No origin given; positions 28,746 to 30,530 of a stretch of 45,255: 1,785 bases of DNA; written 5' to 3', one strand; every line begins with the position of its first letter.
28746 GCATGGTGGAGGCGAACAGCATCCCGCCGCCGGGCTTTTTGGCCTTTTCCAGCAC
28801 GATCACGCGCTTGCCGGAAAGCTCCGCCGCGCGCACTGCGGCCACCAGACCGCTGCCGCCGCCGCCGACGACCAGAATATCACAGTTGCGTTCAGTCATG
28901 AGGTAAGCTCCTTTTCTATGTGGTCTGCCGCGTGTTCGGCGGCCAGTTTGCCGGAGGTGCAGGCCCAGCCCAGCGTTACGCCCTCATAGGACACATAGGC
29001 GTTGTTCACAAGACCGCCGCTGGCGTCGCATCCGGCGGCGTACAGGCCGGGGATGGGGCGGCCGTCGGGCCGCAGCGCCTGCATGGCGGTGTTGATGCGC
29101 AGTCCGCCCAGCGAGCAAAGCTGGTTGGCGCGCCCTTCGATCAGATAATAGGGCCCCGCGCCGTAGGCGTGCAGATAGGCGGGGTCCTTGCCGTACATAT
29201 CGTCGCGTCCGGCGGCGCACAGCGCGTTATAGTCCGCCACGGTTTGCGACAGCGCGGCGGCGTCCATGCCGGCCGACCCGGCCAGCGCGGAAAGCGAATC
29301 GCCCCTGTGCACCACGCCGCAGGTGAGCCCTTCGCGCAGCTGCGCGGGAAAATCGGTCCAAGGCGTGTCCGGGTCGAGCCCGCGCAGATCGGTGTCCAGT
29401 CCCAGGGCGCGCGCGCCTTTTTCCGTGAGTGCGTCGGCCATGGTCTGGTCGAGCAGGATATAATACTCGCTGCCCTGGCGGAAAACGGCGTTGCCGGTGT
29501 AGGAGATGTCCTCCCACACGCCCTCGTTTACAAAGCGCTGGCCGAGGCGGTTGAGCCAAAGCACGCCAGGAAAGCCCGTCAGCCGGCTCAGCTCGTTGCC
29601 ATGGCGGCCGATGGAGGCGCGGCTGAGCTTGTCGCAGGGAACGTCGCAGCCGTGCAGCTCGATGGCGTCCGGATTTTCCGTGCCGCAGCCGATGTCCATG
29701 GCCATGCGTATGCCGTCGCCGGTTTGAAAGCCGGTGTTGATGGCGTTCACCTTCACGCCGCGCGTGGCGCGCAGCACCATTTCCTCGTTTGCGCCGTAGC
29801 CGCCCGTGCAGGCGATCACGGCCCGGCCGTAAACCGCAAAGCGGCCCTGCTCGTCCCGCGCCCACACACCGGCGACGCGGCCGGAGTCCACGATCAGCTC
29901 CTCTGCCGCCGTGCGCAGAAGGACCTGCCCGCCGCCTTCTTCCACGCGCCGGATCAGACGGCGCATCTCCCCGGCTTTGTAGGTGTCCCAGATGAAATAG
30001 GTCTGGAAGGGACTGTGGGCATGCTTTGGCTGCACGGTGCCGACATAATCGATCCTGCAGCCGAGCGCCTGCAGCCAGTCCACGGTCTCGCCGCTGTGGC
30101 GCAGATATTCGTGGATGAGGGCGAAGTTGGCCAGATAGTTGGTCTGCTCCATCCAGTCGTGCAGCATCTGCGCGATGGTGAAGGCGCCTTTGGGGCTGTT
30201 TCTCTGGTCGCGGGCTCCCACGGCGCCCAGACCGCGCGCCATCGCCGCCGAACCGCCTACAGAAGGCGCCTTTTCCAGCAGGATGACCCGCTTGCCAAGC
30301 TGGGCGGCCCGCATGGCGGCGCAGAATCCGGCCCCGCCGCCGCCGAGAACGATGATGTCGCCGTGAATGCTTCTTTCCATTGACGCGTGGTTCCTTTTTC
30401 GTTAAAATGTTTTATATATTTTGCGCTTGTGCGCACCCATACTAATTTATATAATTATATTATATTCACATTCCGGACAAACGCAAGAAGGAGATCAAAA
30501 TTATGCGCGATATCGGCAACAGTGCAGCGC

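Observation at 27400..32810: Divergent five-gene cluster: two coupled FAD_binding_2 flavoenzymes facing three coupled NTF2/SnoaL-like proteins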

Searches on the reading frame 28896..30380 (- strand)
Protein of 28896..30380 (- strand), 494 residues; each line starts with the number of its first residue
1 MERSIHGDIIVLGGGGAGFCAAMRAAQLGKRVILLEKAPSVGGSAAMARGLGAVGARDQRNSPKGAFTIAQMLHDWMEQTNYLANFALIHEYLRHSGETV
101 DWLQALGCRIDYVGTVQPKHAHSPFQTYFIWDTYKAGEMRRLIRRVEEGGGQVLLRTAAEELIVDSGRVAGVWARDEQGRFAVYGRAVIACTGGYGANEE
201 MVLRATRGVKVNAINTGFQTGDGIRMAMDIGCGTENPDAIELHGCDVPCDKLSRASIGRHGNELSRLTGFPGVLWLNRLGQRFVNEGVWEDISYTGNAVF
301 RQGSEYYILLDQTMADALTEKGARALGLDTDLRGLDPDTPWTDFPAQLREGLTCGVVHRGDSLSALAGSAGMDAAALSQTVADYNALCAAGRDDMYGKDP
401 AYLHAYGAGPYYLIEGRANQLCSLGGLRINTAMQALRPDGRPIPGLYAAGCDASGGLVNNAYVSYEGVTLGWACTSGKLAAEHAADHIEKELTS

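Call 3: search_protein_families(library=pfam, proteins=[window:28896-30380:-], max_evalue=0.01)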
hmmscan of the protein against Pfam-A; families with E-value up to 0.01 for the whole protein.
window:28896-30380:- (494 aa): 7 families
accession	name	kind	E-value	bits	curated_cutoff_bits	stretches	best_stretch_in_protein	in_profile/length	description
PF00890.30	FAD_binding_2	-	1.4e-52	179.7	20.4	1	8-456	1-402/414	FAD binding domain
PF12831.13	FAD_oxidored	-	2.2e-15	57.3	27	1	8-193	1-145/416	FAD dependent oxidoreductase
PF01266.30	DAO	-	4.5e-11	43.3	27.9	2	8-103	1-85/353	FAD dependent oxidoreductase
PF03486.20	HI0933_like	-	9.8e-08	32.2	50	1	8-48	2-42/244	HI0933-like protein Rossmann domain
PF13450.12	NAD_binding_8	-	7.5e-06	26.6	21.9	1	11-46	1-36/68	NAD(P)-binding Rossmann-like domain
PF07992.20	Pyr_redox_2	-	7.8e-05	22.7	26.1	1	8-78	2-58/291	Pyridine nucleotide-disulphide oxidoreductase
PF01134.28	GIDA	-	0.00038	20.1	22.1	1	8-37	1-30/391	Glucose inhibited division protein A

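Call 4: search_protein_families(library=ncbifam, proteins=[window:28896-30380:-], max_evalue=0.01)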
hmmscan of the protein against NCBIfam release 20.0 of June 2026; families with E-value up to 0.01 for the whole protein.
window:28896-30380:- (494 aa): 86 families (the best 25 are shown)
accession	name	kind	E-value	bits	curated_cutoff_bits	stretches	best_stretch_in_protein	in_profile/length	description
NF053717.1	VnlPnlRedVprA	equivalog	2.9e-78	263.8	600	1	6-486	6-480/481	vinyl phenol reductase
TIGR01813.1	flavo_cyto_c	subfamily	1.1e-46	159.5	285.45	1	8-456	1-420/444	flavocytochrome c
NF006130.0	PRK08274.1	equivalog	1.2e-42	146.3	369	1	7-489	6-463/467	FAD-dependent tricarballylate dehydrogenase TcuA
NF005510.0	PRK07121.1-3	subfamily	3.1e-42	145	481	3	354-487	353-489/492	FAD-binding protein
NF005511.0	PRK07121.1-4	equivalog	6.7e-42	143.6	466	2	186-489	269-544/553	FAD-binding protein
NF005064.0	PRK06481.1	equivalog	2.1e-39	135.6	542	2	8-315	63-360/506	flavocytochrome c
NF004789.0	PRK06134.1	subfamily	2.2e-39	135.5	747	2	141-491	222-574/581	FAD-dependent oxidoreductase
NF009478.0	PRK12844.1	equivalog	2.7e-38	131.6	789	2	144-489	218-553/559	3-ketosteroid-delta-1-dehydrogenase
NF005508.0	PRK07121.1-1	equivalog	1.2e-31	109.9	537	3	364-488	367-494/497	FAD-binding protein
NF005509.0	PRK07121.1-2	subfamily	7.3e-31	107.3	630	3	342-485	380-522/527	FAD-binding protein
NF009477.0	PRK12843.1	equivalog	1.1e-30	106.6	758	2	140-490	225-574/578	FAD-dependent oxidoreductase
NF005882.1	PRK07843.1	equivalog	1.3e-28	99.8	788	2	145-482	211-545/547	3-oxosteroid 1-dehydrogenase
NF009473.0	PRK12835.1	subfamily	6.2e-28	97.6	837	2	149-490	226-572/585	FAD-binding protein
NF009476.0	PRK12839.1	equivalog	8.6e-28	96.8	940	2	140-487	218-567/572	FAD-dependent oxidoreductase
NF005512.0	PRK07121.1-5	subfamily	2.9e-26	92.1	812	3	361-485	366-487/489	FAD-binding protein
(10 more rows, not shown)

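Call 5: find_encoding_contigs(protein=window:28896-30380:-, flank=10000, max_places=6)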
Protein window:28896-30380:- (494 aa): 7 contigs read that carry it; 6 places shown.
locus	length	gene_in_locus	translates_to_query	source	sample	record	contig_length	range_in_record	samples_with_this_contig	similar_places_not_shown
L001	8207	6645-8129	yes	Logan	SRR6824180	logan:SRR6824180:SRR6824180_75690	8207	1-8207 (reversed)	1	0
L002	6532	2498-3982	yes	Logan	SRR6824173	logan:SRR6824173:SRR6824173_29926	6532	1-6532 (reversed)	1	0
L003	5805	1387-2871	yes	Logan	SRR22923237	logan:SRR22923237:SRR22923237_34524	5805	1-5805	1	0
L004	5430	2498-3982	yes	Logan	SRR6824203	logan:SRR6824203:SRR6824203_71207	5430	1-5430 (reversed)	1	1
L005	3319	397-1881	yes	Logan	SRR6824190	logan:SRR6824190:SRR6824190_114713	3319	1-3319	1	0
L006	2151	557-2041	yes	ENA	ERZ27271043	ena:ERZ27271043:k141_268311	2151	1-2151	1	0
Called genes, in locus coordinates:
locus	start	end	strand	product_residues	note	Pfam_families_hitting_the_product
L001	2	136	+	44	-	?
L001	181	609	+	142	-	-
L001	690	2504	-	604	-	PF01522:Polysacc_deac_1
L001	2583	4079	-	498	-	PF13145:Rotamase_2 (faint), PF13616:Rotamase_3, PF00639:Rotamase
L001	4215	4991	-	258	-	PF13577:SnoaL_4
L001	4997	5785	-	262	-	PF13577:SnoaL_4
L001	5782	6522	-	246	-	PF13577:SnoaL_4 (weak)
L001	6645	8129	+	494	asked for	PF00890:FAD_binding_2, PF01266:DAO (weak), PF03486:HI0933_like (weak), PF12831:FAD_oxidored, PF13450:NAD_binding_8 (faint)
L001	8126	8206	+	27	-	?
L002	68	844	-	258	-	PF13577:SnoaL_4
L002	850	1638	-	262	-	PF13577:SnoaL_4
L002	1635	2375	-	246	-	PF13577:SnoaL_4 (weak)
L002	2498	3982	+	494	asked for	PF00890:FAD_binding_2, PF01266:DAO (weak), PF03486:HI0933_like (weak), PF12831:FAD_oxidored, PF13450:NAD_binding_8 (faint)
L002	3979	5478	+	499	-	PF00890:FAD_binding_2, PF01266:DAO, PF03486:HI0933_like (faint), PF12831:FAD_oxidored, PF13450:NAD_binding_8 (weak)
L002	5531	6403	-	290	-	PF02872:5_nucleotid_C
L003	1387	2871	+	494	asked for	PF00890:FAD_binding_2, PF01266:DAO (weak), PF03486:HI0933_like (weak), PF12831:FAD_oxidored, PF13450:NAD_binding_8 (faint)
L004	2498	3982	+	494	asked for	PF00890:FAD_binding_2, PF01266:DAO (weak), PF03486:HI0933_like (weak), PF12831:FAD_oxidored, PF13450:NAD_binding_8 (faint)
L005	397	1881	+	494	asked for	PF00890:FAD_binding_2, PF01266:DAO (weak), PF03486:HI0933_like (weak), PF12831:FAD_oxidored, PF13450:NAD_binding_8 (faint)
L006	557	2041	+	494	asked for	PF00890:FAD_binding_2, PF01266:DAO (weak), PF03486:HI0933_like (weak), PF12831:FAD_oxidored, PF13450:NAD_binding_8 (faint)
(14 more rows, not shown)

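Call 6: search_solved_structures(query=window:28896-30380:-, max_evalue=0.00001)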
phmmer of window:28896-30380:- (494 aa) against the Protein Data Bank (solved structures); distinct sequences matched with E-value up to 0.00001: 26.
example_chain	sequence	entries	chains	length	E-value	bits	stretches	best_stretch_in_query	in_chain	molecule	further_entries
1kss_A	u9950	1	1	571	2e-37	132.3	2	8-319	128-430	flavocytochrome c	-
1jry_A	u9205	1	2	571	2.7e-37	131.9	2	8-319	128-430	FLAVOCYTOCHROME C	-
1ksu_A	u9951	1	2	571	3.4e-37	131.6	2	8-319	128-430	flavocytochrome c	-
1qjd_A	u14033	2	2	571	4.1e-37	131.3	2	8-319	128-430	FLAVOCYTOCHROME C3 | Fumarate reductase flavoprotein subunit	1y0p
1p2e_A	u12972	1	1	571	4.1e-37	131.3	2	8-319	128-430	flavocytochrome c3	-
1p2h_A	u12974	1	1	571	4.1e-37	131.3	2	8-319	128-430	flavocytochrome c3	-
2b7s_A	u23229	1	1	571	4.5e-37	131.2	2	8-319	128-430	Fumarate reductase flavoprotein subunit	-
1q9i_A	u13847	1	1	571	5e-37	131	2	8-318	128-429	flavocytochrome c3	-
1jrx_A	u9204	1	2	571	6.1e-37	130.7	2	8-319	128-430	FLAVOCYTOCHROME C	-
1jrz_A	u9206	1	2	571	6.9e-37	130.6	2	8-319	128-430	FLAVOCYTOCHROME C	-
2b7r_A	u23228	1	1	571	7.2e-37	130.5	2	8-319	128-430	Fumarate reductase flavoprotein subunit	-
1m64_A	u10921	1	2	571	1.7e-36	129.3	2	8-319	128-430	flavocytochrome c3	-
1qo8_A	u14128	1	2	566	2e-36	129.1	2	8-312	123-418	FLAVOCYTOCHROME C3 FUMARATE REDUCTASE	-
1lj1_A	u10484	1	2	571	2.2e-36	128.9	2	8-319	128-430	flavocytochrome c3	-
1e39_A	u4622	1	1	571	2.3e-36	128.8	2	8-320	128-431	FUMARATE REDUCTASE FLAVOPROTEIN SUBUNIT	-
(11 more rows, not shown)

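Call 29: search_solved_structures(query=window:28896-30380:-, max_evalue=1e-25, show_alignments=1)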
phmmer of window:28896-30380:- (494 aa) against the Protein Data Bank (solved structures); distinct sequences matched with E-value up to 1e-25: 18.
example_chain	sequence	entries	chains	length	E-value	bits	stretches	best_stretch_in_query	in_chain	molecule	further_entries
1kss_A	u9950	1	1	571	2e-37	132.3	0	8-319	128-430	flavocytochrome c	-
1jry_A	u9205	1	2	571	2.7e-37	131.9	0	8-319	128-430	FLAVOCYTOCHROME C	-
1ksu_A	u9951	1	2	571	3.4e-37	131.6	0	8-319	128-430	flavocytochrome c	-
1qjd_A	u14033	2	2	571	4.1e-37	131.3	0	8-319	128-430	FLAVOCYTOCHROME C3 | Fumarate reductase flavoprotein subunit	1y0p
1p2e_A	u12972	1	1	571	4.1e-37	131.3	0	8-319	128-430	flavocytochrome c3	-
1p2h_A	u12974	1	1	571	4.1e-37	131.3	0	8-319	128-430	flavocytochrome c3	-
2b7s_A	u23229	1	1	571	4.5e-37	131.2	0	8-319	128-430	Fumarate reductase flavoprotein subunit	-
1q9i_A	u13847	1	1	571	5e-37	131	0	8-318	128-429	flavocytochrome c3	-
1jrx_A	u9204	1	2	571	6.1e-37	130.7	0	8-319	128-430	FLAVOCYTOCHROME C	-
1jrz_A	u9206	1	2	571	6.9e-37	130.6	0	8-319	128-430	FLAVOCYTOCHROME C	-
2b7r_A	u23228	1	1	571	7.2e-37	130.5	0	8-319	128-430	Fumarate reductase flavoprotein subunit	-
1m64_A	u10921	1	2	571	1.7e-36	129.3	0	8-319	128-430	flavocytochrome c3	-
1qo8_A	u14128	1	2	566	2e-36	129.1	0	8-312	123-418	FLAVOCYTOCHROME C3 FUMARATE REDUCTASE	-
1lj1_A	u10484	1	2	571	2.2e-36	128.9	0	8-319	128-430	flavocytochrome c3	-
1e39_A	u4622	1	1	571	2.3e-36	128.8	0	8-320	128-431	FUMARATE REDUCTASE FLAVOPROTEIN SUBUNIT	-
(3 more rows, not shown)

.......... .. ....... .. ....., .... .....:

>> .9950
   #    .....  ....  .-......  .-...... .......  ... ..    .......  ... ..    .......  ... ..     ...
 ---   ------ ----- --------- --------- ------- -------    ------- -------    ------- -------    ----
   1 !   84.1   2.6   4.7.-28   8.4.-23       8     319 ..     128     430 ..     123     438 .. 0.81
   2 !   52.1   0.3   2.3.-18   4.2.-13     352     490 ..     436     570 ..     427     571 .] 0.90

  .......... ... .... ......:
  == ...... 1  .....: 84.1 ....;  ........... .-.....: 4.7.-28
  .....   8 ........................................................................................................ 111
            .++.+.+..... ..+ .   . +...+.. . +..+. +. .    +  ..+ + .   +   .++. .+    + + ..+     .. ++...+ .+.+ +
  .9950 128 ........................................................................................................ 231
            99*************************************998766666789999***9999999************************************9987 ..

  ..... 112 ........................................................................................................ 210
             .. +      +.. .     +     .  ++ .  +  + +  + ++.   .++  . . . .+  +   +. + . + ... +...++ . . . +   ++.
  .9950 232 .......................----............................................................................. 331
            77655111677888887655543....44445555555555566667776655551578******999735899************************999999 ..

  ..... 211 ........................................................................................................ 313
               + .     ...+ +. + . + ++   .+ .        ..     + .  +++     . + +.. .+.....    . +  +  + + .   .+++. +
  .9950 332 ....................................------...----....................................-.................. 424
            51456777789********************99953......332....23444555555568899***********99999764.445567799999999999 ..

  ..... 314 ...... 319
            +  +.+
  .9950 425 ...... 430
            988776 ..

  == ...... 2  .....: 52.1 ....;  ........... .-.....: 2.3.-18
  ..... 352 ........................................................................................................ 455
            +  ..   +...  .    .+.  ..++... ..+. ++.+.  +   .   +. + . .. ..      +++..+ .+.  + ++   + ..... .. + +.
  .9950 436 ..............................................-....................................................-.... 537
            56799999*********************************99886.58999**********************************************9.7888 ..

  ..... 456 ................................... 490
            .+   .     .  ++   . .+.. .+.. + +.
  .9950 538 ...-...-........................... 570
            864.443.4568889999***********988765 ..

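Call 58: find_homologous_proteins(query=window:28896-30380:-, max_evalue=1e-20)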
Query window:28896-30380:- (494 aa): 501 proteins with E <= 1e-20 among 8000 candidates; the best 120 are listed.
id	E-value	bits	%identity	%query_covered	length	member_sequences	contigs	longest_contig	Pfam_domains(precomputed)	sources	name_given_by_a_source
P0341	0.0e+0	1020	90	100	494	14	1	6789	PF01266.31,PF00890.31,PF03486.21,PF12831.14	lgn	-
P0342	1.1e-280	950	84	98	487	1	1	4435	PF01266.31,PF00890.31,PF03486.21,PF12831.14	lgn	-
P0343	1.3e-279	946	85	98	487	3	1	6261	PF01266.31,PF00890.31,PF03486.21,PF12831.14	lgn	-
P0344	1.4e-245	834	75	99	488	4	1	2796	PF01266.31,PF13450.13,PF00890.31,PF03486.21,PF12831.14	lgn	-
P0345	3.3e-242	823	73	99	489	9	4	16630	PF01266.31,PF13450.13,PF00890.31,PF07992.21,PF03486.21,PF01134.29,PF12831.14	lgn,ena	-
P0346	1.4e-230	784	71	98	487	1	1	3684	PF01266.31,PF00890.31,PF07992.21,PF03486.21,PF12831.14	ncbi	-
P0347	8.4e-217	739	68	95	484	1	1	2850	PF01266.31,PF00890.31,PF07992.21,PF03486.21,PF12831.14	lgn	-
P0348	1.2e-210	719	66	97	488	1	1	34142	PF01266.31,PF00890.31,PF07992.21,PF03486.21,PF01134.29,PF12831.14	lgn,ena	-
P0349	4.2e-207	707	65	95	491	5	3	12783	PF01266.31,PF00890.31,PF07992.21,PF03486.21,PF00732.26,PF12831.14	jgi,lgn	jgi:fumarate reductase flavoprotein subunit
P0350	1.4e-202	692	64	95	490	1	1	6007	PF01266.31,PF13450.13,PF00890.31,PF07992.21,PF03486.21,PF01134.29,PF12831.14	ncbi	-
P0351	9.1e-194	663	63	95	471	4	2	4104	PF00890.31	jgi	jgi:fumarate reductase flavoprotein subunit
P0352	3.2e-151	523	53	94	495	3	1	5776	PF01266.31,PF00890.31,PF07992.21,PF03486.21,PF12831.14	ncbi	-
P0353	4.8e-143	496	48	95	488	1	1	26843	PF01266.31,PF13450.13,PF00890.31,PF07992.21,PF03486.21,PF01134.29,PF12831.14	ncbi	-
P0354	5.1e-143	496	48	94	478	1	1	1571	PF01266.31,PF00890.31,PF03486.21,PF12831.14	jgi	jgi:fumarate reductase flavoprotein subunit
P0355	3.5e-140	486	47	94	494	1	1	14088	PF01266.31,PF13450.13,PF00890.31,PF07992.21,PF03486.21,PF01134.29,PF12831.14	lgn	-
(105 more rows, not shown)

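Call 59: find_encoding_contigs(protein=P0348, flank=8000, max_places=1)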
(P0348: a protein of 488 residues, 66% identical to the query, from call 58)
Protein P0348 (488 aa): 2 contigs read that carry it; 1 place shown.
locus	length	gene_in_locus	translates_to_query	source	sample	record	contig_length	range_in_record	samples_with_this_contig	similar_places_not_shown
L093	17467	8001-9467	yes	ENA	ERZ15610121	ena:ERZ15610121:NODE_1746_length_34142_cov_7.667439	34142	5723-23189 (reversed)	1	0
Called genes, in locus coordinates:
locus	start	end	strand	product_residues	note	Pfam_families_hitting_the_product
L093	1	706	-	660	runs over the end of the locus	PF00724:Oxidored_FMN, PF00890:FAD_binding_2, PF01134:GIDA (weak), PF03486:HI0933_like (weak), PF07992:Pyr_redox_2, PF12831:FAD_oxidored, PF13450:NAD_binding_8 (weak), PF00070:Pyr_redox (weak), +4 more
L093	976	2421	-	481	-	PF14691:Fer4_20, PF00070:Pyr_redox (faint), PF01266:DAO (faint), PF01593:Amino_oxidase, PF03486:HI0933_like (faint), PF07992:Pyr_redox_2, PF13450:NAD_binding_8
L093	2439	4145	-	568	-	PF12838:Fer4_7 (faint), PF00037:Fer4 (weak), PF00890:FAD_binding_2, PF01266:DAO (weak), PF12831:FAD_oxidored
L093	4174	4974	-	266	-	-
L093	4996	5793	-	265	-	PF13577:SnoaL_4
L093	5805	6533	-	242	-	-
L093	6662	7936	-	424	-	PF17853:GGDEF_2 (weak), PF13556:HTH_30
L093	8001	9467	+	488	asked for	PF00890:FAD_binding_2, PF01134:GIDA (faint), PF01266:DAO (weak), PF03486:HI0933_like (weak), PF07992:Pyr_redox_2 (faint), PF12831:FAD_oxidored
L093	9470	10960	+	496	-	PF00070:Pyr_redox (faint), PF00890:FAD_binding_2, PF01266:DAO, PF01946:Thi4 (weak), PF03486:HI0933_like (faint), PF07992:Pyr_redox_2 (weak), PF12831:FAD_oxidored, PF13450:NAD_binding_8 (weak)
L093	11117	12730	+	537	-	PF00496:SBP_bac_5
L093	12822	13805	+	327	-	PF19300:BPD_transp_1_N, PF00528:BPD_transp_1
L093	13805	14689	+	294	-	PF12911:OppC_N, PF00528:BPD_transp_1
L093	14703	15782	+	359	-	PF00005:ABC_tran, PF08352:oligo_HPY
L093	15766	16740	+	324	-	PF00005:ABC_tran, PF08352:oligo_HPY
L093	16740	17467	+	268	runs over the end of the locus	PF02872:5_nucleotid_C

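Call 60: find_encoding_contigs(protein=P0353, flank=8000, max_places=1)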
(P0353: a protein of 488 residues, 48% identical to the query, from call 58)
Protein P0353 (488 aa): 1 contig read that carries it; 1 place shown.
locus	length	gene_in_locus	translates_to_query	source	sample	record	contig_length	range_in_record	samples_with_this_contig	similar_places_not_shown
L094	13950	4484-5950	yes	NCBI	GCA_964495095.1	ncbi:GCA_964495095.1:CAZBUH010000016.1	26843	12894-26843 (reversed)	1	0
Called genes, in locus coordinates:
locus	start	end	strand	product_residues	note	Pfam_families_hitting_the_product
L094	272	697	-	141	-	-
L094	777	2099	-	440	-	PF00342:PGI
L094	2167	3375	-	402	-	PF00768:Peptidase_S11, PF13354:Beta-lactamase2, PF00144:Beta-lactamase (weak), PF07943:PBP5_C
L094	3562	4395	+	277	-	PF01171:ATP_bind_3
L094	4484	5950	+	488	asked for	PF00890:FAD_binding_2, PF01134:GIDA (faint), PF01266:DAO, PF03486:HI0933_like (weak), PF07992:Pyr_redox_2 (weak), PF12831:FAD_oxidored, PF13450:NAD_binding_8 (weak)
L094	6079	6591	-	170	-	PF14512:TM1586_NiRdase (weak), PF00881:Nitroreductase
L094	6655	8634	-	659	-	PF06480:FtsH_ext (weak), PF00004:AAA, PF17862:AAA_lid_3, PF01434:Peptidase_M41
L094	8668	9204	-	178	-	PF00156:Pribosyltran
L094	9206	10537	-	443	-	PF01171:ATP_bind_3, PF11734:TilS_C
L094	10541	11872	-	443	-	PF00772:DnaB, PF13481:AAA_25, PF03796:DnaB_C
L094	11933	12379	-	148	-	PF01281:Ribosomal_L9_N, PF03948:Ribosomal_L9_C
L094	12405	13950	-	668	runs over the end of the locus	PF24898:GGDEF_GdpP, PF01368:DHH, PF02272:DHHA1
